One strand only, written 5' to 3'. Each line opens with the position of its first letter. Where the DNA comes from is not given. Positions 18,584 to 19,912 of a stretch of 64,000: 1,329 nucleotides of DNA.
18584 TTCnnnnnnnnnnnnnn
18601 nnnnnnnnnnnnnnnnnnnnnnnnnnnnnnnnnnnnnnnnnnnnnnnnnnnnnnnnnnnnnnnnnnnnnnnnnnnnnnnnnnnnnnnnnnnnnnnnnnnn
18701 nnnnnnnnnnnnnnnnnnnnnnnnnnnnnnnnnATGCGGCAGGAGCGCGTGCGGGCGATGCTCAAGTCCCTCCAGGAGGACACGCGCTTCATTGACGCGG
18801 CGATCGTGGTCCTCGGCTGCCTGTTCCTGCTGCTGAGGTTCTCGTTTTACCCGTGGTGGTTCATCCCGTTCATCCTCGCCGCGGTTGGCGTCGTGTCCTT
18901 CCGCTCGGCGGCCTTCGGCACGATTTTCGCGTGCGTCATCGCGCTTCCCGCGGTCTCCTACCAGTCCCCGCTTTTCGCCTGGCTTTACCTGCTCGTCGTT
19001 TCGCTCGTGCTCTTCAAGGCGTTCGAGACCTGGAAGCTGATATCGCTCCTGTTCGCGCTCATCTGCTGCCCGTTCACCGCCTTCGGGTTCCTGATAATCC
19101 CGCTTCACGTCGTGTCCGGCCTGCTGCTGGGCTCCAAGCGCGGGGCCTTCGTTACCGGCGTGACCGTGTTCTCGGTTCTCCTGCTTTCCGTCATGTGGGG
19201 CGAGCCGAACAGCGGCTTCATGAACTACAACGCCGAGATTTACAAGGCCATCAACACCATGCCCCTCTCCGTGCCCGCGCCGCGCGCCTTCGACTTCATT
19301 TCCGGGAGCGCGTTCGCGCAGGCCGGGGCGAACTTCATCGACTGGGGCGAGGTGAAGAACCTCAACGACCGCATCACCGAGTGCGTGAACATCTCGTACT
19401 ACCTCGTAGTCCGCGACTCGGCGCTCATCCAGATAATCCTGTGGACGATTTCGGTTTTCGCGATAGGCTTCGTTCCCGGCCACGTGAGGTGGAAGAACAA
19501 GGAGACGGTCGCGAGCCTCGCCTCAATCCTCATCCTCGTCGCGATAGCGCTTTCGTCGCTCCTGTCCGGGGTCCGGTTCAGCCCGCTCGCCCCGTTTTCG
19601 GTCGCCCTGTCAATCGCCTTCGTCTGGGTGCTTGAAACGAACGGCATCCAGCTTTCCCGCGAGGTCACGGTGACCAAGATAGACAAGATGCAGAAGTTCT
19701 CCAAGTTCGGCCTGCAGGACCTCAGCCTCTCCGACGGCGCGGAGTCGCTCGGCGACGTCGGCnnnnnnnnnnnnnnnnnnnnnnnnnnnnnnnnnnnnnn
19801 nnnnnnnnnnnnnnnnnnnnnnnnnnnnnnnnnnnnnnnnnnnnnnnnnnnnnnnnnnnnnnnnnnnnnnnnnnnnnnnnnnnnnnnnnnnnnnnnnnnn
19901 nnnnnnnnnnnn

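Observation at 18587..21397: Polytopic membrane domain fused to a Cdc48-type double AAA+ ATPase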

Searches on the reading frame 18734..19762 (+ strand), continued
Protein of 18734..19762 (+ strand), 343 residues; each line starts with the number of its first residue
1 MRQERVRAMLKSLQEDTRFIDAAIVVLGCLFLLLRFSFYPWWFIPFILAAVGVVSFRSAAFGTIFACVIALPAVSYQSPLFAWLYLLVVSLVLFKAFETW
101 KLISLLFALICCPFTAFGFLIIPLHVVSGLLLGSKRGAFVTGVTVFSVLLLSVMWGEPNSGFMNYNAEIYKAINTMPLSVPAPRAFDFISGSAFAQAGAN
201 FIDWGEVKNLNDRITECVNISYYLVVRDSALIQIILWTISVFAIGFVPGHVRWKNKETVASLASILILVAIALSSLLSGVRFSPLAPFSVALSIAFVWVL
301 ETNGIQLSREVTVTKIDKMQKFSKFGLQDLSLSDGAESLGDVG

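Call 53: search_protein_families(library=pfam, proteins=[P0167, P0186], max_evalue=0.01)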
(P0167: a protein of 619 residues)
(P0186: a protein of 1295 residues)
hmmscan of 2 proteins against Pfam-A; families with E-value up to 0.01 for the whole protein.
P0167 (619 aa): 11 families
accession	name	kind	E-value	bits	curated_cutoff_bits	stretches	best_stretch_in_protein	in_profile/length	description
PF00004.35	AAA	-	4e-42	144.2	21.2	1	386-519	1-131/131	ATPase family associated with various cellular activities (AAA)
PF17862.7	AAA_lid_3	-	2.4e-14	53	27.2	1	541-576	1-36/45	AAA+ lid domain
PF07728.20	AAA_5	-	2.5e-05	24.8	22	1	386-456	2-80/139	AAA domain (dynein-related subfamily)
PF13173.12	AAA_14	-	3.1e-05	24.4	27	1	386-455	5-75/129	AAA domain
PF13401.12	AAA_22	-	8.9e-05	23.2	27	1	386-417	8-42/130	AAA domain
PF05496.18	RuvB_N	-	0.00014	22.1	27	1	379-495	29-139/159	Holliday junction DNA helicase RuvB P-loop domain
PF07724.20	AAA_2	-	0.00022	21.8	27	1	383-482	3-103/166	AAA domain (Cdc48 subfamily)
PF13191.12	AAA_16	-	0.00029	21.8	32.6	1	384-419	25-63/167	AAA ATPase domain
PF06068.19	TIP49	-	0.00036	20.3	23.8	1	384-427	51-96/347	TIP49 P-loop domain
PF13207.12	AAA_17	-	0.0017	19.1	27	1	389-426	1-36/136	AAA domain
PF13238.12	AAA_18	-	0.0044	17.9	29.4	1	386-424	1-38/128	AAA domain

P0186 (1295 aa): 20 families
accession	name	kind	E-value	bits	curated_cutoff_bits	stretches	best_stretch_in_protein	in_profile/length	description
PF00004.35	AAA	-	2.9e-59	199.7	21.2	2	788-918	1-130/131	ATPase family associated with various cellular activities (AAA)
PF17862.7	AAA_lid_3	-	3.5e-20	71.6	27.2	2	941-983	1-43/45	AAA+ lid domain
PF01637.24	ATPase_2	-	3.2e-07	30.8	33.2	0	783-810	18-45/225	ATPase domain predominantly from Archaea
PF13173.12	AAA_14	-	1.1e-06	29.1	27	1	786-897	3-101/129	AAA domain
PF07724.20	AAA_2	-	3.6e-06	27.5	27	1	788-876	6-99/166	AAA domain (Cdc48 subfamily)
PF12775.13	AAA_7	-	8.7e-06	25.8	25.8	0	782-817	30-65/181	P-loop containing dynein motor region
PF05673.19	DUF815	-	1.9e-05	24.4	23.8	0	1066-1092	52-78/249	Protein of unknown function (DUF815)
PF13191.12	AAA_16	-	2.8e-05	25.1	32.6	0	786-820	25-62/167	AAA ATPase domain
PF02367.23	TsaE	-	4.1e-05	24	26.6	0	783-813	19-49/128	Threonylcarbamoyl adenosine biosynthesis protein TsaE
PF05496.18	RuvB_N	-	5.4e-05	23.4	27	0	783-858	31-98/159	Holliday junction DNA helicase RuvB P-loop domain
PF07728.20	AAA_5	-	5.9e-05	23.5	22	0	787-857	1-79/139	AAA domain (dynein-related subfamily)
PF13401.12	AAA_22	-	0.00012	22.8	27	0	787-818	7-41/130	AAA domain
PF00910.28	RNA_helicase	-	0.0004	21.3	21.5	0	788-813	1-26/105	RNA helicase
PF00005.33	ABC_tran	-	0.00092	20.3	25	0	780-812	6-38/137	ABC transporter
PF03215.21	Rad17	-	0.00096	19.6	23.8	0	788-854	48-113/186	Rad17 P-loop domain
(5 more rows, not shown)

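Call 58: fold_search(model_id=the predicted structure, library=pdb)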
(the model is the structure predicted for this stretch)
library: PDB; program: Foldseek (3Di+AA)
matches with E <= 10: 92; with E <= 0.001: 0
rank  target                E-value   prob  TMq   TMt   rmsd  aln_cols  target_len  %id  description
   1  6sgx_C                9.0e-01  0.13  0.17  0.14  22.9       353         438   11  Structure of protomer 1 of the ESX-3 core complex (released 2019-10-09)
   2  8ul9_A                1.1e+00  0.10  0.16  0.15  24.0       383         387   10  Cholinephosphotransferase in complex with diacylglycerol (released 2024-10-23)
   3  9o94_A                1.3e+00  0.09  0.16  0.11  22.4       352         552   14  Transporter associated with antigen processing (TAP) EQ mutant bound to the viral protein bUL49.5 in the outward-facin (released 2025-09-10)
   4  4s0f_A                1.4e+00  0.08  0.16  0.12  23.6       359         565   15  Crystal structure of the peptidase-containing ABC transporter PCAT1 E648Q mutant complexed with ATPgS in an occluded c (released 2015-07-22)
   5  8rez_A                1.5e+00  0.06  0.10  0.09  23.8       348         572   11  BmrA E504-apo (released 2025-01-01)
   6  7m33_C                1.7e+00  0.08  0.17  0.12  24.0       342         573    9  The structure of Bacillus subtilis BmrCD in the inward-facing conformation bound to Hoechst-33342 and ATP (released 2022-01-05)
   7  6wc9_A                2.1e+00  0.06  0.14  0.14  25.2       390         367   12  Human open state TMEM175 in KCl (released 2020-04-15)
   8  7ocy_A                2.2e+00  0.07  0.16  0.12  20.8       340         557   13  Enterococcus faecalis EfrCD in complex with a nanobody (released 2022-05-18)
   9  9azl_A                2.3e+00  0.04  0.13  0.08  23.6       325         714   17  Cryo-EM structure of the ABC transporter PCAT1 bound with MgADP class1 (released 2024-10-30)
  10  9o9d_A                2.4e+00  0.06  0.16  0.12  22.4       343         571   14  Transporter associated with antigen processing (TAP) EQ mutant bound to the viral protein bUL49.5 in the outward-facin (released 2025-09-10)
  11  6wpw_R                2.5e+00  0.05  0.14  0.13  25.3       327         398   14  GCGR-Gs signaling complex bound to a designed glucagon derivative (released 2020-08-12)
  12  6qv0_C                2.9e+00  0.06  0.17  0.12  22.7       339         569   11  Structure of ATP-bound outward-facing TM287/288 in complex with sybody Sb_TM35 (released 2019-05-29)
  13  6qv0_A                3.1e+00  0.06  0.18  0.13  19.5       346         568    9  Structure of ATP-bound outward-facing TM287/288 in complex with sybody Sb_TM35 (released 2019-05-29)
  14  6ram_B                3.1e+00  0.05  0.15  0.09  22.4       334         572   14  Heterodimeric ABC exporter TmrAB under turnover conditions in asymmetric unlocked return conformation with wider opene (released 2019-07-31)
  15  7cr3_A                3.1e+00  0.03  0.12  0.11  28.3       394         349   14  human KCNQ2-CaM in apo state (released 2020-09-16)
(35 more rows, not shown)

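Call 59: list_cluster_members(proteins=[P0137, P0138, P0140, P0144, P0145, P0156, P0158, P0160, P0133, P0135])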
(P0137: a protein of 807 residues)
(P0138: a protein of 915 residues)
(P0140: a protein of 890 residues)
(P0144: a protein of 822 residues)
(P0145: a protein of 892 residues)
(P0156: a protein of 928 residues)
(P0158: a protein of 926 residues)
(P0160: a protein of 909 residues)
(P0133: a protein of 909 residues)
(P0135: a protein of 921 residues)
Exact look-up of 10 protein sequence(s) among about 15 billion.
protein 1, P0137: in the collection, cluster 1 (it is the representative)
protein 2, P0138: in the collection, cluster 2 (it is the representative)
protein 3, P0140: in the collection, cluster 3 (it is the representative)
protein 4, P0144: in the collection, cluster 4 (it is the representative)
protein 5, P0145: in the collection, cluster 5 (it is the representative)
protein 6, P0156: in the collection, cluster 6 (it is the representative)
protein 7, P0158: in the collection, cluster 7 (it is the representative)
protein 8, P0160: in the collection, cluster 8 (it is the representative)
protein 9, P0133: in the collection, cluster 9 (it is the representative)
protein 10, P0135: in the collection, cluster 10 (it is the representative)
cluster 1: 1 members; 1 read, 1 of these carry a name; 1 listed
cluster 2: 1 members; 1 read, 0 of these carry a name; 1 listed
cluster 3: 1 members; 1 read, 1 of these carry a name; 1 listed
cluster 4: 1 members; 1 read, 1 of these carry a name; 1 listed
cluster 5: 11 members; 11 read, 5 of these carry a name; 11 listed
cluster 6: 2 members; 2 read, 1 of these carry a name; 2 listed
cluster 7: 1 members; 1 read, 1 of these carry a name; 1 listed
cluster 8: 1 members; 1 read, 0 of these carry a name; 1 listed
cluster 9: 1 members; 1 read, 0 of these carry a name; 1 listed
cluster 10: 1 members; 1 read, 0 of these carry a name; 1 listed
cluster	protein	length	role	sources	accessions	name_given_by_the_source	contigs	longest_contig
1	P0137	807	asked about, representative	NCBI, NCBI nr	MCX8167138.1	MAG: AAA family ATPase, partial [Candidatus Micrarchaeota archaeon] | AAA family ATPase [Candidatus Micrarchaeota archaeon]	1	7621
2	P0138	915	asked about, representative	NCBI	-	-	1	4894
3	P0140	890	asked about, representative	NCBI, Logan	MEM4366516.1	MAG: AAA family ATPase [Candidatus Anstonellales archaeon]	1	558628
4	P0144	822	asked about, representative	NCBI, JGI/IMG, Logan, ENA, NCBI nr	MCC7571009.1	AAA family ATPase [Candidatus Micrarchaeota archaeon]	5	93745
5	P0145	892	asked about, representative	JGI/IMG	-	-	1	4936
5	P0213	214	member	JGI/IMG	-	SpoVK/Ycf46/Vps4 family AAA+-type ATPase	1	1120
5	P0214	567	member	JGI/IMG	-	SpoVK/Ycf46/Vps4 family AAA+-type ATPase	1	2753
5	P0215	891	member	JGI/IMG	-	SpoVK/Ycf46/Vps4 family AAA+-type ATPase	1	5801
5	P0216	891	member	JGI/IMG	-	SpoVK/Ycf46/Vps4 family AAA+-type ATPase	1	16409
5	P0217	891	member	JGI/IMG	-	SpoVK/Ycf46/Vps4 family AAA+-type ATPase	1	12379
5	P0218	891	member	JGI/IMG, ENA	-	-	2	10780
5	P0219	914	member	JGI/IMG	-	-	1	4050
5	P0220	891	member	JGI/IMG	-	-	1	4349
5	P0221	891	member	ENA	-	-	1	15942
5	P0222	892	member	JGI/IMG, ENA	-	-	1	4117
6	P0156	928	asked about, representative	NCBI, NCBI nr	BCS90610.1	MAG: hypothetical protein ARM1_0067 [Candidatus Micrarchaeota archaeon]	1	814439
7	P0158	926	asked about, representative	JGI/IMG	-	SpoVK/Ycf46/Vps4 family AAA+-type ATPase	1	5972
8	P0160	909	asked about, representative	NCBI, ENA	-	-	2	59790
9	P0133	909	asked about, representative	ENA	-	-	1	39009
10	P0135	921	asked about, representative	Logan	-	-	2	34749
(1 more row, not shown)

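Call 83: find_encoding_contigs(protein=P0195, flank=8000, max_places=1)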
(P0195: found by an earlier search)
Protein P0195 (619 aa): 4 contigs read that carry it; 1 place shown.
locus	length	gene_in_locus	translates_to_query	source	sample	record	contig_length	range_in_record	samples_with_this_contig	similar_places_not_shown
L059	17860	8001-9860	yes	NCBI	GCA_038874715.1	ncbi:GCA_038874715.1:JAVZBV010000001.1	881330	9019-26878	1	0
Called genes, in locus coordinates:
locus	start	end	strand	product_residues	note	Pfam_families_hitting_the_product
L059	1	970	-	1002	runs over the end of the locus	PF26593:TraC-like, PF01580:FtsK_SpoIIIE (faint), PF01935:DUF87, PF19044:P-loop_TraG, PF10412:TrwB_AAD_bind (weak), PF12846:AAA_10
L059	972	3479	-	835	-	-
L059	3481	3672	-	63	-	-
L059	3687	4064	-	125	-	-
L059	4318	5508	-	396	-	PF03065:Glyco_hydro_57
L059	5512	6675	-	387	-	PF08323:Glyco_transf_5, PF13439:Glyco_transf_4, PF13579:Glyco_trans_4_4, PF20706:GT4-conflict, PF00534:Glycos_transf_1, PF13692:Glyco_trans_1_4, PF00982:Glyco_transf_20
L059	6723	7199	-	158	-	PF01936:NYN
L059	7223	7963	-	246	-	PF01026:TatD_DNase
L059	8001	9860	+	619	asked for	PF00004:AAA, PF07728:AAA_5 (faint), PF13173:AAA_14 (faint), PF17862:AAA_lid_3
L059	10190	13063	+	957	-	PF05124:S_layer_C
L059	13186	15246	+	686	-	-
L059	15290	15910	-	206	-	PF00025:Arf (faint), PF03193:RsgA_GTPase (faint), PF01926:MMR_HSR1, PF02421:FeoB_N (weak), PF00009:GTP_EFTU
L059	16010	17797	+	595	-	PF05362:Lon_C, PF13541:ChlI (faint)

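Call 85: search_protein_families(library=pfam, proteins=[L059:16010-17797:+, L059:13186-15246:+], max_evalue=0.01)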
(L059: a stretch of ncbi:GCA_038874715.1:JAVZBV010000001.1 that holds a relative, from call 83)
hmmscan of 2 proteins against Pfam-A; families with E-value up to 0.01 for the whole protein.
L059:16010-17797:+ (595 aa): 2 families
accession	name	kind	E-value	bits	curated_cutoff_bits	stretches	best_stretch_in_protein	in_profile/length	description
PF13541.12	ChlI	-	3.4e-09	37.1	27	1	82-166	36-118/121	Subunit ChlI of Mg-chelatase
PF05362.19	Lon_C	-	7.2e-09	35.9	21.1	1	104-168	107-171/205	Lon protease (S16) C-terminal proteolytic domain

L059:13186-15246:+ (686 aa): 0 families

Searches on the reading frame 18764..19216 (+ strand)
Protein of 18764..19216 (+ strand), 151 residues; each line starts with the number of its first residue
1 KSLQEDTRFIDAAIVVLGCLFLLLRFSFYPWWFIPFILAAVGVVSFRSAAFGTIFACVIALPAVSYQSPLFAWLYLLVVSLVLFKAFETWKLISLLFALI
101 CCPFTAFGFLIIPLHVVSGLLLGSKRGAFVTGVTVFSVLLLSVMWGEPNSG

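Call 71: predict_structure(alignment_id=A4)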
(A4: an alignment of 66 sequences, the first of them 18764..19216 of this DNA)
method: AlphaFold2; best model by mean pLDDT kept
length: 151 residues; sequences in the alignment: 66
mean_pLDDT: 92.8   pTM: 0.87
mean pLDDT of the five models: 92.8, 91.9, 91.7, 91.2, 91.0
residues with pLDDT >= 90: 124; 70-90: 22; 50-70: 4; < 50: 1
segments of 3 or more residues with pLDDT < 50: none
pLDDT, mean of each block of 10 residues (from residue 1): 74 97 94 97 98 97 87 89 96 97 95 95 93 95 91 72
secondary structure, 60 per line:
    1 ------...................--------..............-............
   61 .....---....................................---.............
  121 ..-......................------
elements in order: H7-25 H34-47 H49-65 H69-104 H108-122 H124-145
